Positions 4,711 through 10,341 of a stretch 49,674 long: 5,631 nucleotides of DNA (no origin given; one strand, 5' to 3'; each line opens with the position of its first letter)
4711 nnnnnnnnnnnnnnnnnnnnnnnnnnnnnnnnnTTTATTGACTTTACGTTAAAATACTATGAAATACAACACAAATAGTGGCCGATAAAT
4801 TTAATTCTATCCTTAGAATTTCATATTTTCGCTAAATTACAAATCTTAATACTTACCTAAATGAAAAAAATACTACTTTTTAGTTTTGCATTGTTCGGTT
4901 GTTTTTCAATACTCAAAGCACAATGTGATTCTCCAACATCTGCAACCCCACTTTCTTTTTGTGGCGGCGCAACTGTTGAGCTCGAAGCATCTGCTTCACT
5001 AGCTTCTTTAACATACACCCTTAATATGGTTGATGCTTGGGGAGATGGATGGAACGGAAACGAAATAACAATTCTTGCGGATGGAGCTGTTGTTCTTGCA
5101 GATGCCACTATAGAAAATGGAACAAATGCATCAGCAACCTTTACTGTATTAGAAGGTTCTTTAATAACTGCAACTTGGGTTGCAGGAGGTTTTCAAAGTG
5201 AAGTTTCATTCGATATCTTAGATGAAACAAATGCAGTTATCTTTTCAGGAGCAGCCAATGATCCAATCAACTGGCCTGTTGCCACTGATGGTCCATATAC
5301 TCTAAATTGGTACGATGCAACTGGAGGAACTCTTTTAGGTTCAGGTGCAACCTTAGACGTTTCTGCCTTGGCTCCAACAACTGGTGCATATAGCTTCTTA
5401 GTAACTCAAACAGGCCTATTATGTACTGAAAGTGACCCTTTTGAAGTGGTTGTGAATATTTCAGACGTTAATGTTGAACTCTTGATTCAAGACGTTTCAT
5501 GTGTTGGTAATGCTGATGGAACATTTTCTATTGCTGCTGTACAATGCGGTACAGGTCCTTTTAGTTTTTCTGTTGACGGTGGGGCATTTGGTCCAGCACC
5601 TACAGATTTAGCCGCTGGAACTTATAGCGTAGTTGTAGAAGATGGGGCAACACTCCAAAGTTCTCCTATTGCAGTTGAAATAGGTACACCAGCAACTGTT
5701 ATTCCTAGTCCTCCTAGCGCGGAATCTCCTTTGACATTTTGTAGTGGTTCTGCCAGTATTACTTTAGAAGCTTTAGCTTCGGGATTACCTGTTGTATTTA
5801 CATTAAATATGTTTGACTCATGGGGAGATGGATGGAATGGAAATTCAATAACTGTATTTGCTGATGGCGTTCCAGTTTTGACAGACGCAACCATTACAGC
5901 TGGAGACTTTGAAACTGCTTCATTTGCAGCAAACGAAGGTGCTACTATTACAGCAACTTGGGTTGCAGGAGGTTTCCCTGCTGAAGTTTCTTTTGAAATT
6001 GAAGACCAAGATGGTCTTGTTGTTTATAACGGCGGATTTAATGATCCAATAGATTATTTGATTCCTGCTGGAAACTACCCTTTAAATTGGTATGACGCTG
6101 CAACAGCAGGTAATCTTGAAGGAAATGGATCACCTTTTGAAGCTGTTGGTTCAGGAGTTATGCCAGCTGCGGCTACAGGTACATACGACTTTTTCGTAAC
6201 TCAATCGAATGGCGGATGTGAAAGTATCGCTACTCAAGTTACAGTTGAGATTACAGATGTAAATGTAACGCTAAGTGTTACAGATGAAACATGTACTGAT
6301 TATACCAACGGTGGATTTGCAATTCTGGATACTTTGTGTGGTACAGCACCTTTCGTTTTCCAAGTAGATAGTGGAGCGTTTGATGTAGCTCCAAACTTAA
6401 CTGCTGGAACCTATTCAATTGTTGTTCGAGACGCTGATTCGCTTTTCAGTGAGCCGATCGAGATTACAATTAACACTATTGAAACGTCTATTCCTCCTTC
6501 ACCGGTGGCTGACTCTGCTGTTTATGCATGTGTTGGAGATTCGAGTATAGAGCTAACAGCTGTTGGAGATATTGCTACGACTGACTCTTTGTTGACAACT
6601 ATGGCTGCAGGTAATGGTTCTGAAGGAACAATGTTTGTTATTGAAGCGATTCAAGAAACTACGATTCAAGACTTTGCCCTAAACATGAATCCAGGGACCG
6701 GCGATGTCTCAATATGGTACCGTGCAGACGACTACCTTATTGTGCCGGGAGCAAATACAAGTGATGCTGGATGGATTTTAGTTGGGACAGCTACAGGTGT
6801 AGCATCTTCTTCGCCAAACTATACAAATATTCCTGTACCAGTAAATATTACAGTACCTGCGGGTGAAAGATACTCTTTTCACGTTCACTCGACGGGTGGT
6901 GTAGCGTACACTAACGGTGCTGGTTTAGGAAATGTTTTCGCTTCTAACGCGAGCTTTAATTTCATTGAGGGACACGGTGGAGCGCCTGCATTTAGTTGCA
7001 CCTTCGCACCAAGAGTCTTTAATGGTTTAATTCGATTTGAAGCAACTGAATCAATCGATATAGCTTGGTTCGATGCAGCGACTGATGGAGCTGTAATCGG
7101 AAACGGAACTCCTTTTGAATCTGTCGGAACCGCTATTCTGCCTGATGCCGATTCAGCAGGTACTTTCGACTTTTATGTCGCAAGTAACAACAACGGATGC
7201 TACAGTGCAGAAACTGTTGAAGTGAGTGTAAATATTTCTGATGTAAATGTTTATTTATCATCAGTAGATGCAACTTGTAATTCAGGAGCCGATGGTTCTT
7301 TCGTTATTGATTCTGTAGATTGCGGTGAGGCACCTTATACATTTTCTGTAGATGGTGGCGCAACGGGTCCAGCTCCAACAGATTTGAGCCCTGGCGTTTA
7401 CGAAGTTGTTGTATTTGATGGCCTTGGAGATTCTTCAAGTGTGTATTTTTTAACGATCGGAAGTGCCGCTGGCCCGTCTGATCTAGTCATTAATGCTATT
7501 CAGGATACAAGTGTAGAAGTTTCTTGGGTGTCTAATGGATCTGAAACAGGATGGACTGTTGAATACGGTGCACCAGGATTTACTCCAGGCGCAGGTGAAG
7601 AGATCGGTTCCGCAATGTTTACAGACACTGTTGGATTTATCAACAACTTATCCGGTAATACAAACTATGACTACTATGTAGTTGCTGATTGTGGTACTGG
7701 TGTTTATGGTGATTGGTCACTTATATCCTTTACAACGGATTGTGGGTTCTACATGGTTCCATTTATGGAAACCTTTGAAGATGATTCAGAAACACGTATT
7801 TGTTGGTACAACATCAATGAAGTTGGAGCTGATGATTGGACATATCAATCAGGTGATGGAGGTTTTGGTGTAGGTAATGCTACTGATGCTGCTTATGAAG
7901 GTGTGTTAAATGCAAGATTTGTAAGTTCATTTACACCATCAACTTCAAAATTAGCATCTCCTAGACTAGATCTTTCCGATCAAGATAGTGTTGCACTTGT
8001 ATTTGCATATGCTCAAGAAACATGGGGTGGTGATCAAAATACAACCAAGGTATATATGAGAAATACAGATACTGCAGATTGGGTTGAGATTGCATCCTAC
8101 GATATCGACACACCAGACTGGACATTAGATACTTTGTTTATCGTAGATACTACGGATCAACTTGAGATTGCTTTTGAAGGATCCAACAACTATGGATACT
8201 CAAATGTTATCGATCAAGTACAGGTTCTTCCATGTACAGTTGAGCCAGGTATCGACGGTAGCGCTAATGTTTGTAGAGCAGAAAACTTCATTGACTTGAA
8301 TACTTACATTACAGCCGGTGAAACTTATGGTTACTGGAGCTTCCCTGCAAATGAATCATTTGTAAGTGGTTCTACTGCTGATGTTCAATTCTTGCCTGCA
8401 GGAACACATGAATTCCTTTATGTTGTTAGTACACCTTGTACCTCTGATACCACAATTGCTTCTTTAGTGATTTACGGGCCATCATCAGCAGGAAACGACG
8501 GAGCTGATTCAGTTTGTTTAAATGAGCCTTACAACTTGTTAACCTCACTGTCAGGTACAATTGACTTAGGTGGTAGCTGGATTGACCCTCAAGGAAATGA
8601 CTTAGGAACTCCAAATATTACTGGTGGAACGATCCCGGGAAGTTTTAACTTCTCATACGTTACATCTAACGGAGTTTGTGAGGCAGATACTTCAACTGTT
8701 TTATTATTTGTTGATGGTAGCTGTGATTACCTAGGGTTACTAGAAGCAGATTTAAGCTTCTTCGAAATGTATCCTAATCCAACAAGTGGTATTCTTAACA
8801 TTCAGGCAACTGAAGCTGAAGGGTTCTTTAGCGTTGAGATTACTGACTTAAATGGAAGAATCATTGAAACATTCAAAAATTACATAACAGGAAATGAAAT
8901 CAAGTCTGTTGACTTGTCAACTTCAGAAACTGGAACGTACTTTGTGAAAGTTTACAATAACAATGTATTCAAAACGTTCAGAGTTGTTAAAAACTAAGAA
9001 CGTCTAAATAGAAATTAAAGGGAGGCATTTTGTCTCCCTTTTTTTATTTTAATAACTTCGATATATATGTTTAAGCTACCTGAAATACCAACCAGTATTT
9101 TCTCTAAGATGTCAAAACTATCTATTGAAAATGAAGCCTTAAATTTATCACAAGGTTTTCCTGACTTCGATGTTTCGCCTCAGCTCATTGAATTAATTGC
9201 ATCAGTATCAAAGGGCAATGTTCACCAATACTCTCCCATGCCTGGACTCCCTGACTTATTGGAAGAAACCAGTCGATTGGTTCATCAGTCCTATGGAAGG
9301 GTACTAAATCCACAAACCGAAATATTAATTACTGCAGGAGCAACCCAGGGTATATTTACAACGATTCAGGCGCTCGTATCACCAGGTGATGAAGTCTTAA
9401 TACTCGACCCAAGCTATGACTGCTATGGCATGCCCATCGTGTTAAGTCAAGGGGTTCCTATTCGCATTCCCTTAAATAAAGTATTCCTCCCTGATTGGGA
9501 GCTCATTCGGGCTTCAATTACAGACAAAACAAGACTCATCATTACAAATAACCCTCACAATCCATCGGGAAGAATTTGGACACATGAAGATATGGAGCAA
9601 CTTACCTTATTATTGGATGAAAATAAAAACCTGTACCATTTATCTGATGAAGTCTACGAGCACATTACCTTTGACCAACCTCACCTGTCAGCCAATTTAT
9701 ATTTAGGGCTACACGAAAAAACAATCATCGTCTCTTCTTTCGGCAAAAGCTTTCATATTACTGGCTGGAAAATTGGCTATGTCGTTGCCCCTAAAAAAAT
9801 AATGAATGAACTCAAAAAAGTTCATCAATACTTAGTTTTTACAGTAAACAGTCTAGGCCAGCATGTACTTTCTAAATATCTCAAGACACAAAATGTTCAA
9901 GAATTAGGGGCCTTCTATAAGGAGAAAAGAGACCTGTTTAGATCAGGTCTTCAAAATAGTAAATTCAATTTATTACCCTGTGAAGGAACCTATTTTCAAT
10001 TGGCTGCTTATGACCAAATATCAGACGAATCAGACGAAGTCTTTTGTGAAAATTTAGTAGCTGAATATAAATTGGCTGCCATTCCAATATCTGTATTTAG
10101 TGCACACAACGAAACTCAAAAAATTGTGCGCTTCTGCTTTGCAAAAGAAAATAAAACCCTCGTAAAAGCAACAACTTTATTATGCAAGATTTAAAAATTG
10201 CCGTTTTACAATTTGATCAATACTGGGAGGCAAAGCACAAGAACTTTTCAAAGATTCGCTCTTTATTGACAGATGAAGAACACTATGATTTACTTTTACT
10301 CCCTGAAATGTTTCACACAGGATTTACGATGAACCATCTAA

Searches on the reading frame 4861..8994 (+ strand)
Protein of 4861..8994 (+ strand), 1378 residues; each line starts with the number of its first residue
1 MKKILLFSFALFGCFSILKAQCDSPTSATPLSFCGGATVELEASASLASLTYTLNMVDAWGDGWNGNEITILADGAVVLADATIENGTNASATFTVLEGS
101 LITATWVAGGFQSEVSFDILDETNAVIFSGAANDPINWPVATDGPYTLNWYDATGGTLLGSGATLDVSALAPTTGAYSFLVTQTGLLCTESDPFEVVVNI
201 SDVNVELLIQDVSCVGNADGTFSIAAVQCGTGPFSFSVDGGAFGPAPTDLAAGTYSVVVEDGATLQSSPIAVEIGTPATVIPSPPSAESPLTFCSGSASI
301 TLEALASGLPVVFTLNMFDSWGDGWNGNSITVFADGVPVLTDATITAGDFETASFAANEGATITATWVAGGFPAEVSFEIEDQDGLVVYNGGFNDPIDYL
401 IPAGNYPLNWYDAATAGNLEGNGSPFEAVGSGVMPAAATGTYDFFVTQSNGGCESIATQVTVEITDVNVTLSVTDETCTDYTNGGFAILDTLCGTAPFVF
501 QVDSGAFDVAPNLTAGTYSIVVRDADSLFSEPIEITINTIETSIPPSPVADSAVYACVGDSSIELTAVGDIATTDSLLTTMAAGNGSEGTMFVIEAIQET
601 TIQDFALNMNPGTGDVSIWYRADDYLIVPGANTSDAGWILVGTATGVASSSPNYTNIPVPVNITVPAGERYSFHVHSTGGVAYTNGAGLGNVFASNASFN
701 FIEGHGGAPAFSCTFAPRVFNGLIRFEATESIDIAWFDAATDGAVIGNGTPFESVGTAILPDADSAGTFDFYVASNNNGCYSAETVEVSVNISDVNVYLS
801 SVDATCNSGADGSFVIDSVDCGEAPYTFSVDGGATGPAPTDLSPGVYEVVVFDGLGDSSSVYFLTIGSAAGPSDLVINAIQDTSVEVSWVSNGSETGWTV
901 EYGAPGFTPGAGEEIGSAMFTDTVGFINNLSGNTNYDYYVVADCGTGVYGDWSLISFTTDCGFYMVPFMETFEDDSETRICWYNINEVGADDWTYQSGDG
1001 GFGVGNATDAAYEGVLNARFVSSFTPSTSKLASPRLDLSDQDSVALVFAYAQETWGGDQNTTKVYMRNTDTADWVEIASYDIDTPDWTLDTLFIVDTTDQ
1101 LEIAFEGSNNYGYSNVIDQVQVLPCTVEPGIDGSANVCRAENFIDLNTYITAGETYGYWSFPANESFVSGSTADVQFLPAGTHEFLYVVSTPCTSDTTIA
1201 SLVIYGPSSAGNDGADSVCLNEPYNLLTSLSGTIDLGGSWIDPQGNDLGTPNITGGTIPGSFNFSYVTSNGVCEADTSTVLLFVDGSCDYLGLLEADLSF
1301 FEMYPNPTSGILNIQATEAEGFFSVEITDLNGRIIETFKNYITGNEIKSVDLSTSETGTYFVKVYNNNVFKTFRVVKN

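Call 58: search_protein_families(library=pfam, proteins=[window:4861-8994:+], max_evalue=0.001)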
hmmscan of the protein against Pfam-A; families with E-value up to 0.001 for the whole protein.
window:4861-8994:+ (1378 aa): 4 families
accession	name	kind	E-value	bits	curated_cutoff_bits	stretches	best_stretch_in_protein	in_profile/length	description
PF19081.6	Ig_7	-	1.5e-15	57.7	27.3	2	145-200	28-82/84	Ig-like domain CHU_C associated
PF18962.6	Por_Secre_tail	-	3.2e-13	50.2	27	1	1303-1369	1-67/75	Secretion system C-terminal sorting domain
PF13573.12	SprB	-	1e-07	31.9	28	2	209-243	4-37/37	SprB repeat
PF00041.27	fn3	-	0.00049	20.7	25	0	872-957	3-82/84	Fibronectin type III domain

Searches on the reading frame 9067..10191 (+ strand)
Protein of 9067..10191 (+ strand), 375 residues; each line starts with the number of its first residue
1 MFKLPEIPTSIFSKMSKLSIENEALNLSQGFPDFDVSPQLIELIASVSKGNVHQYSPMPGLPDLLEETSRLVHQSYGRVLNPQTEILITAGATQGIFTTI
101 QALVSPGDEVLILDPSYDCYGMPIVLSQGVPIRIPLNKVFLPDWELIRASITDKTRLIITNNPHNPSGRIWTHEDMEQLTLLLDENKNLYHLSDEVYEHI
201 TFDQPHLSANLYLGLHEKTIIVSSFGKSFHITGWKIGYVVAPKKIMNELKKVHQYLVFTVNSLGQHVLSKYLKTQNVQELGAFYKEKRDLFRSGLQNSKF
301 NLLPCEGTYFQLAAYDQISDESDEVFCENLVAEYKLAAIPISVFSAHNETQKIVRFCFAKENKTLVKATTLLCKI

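Call 58: search_protein_families(library=pfam, proteins=[window:9067-10191:+], max_evalue=0.001)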
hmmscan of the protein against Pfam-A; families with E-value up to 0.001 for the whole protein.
window:9067-10191:+ (375 aa): 2 families
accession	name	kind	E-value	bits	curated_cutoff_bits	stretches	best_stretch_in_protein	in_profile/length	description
PF00155.27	Aminotran_1_2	-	1.1e-56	193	19.7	1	24-362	3-350/361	Aminotransferase class I and II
PF00266.25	Aminotran_5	-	0.00011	21.8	21.5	1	79-177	55-162/371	Aminotransferase class-V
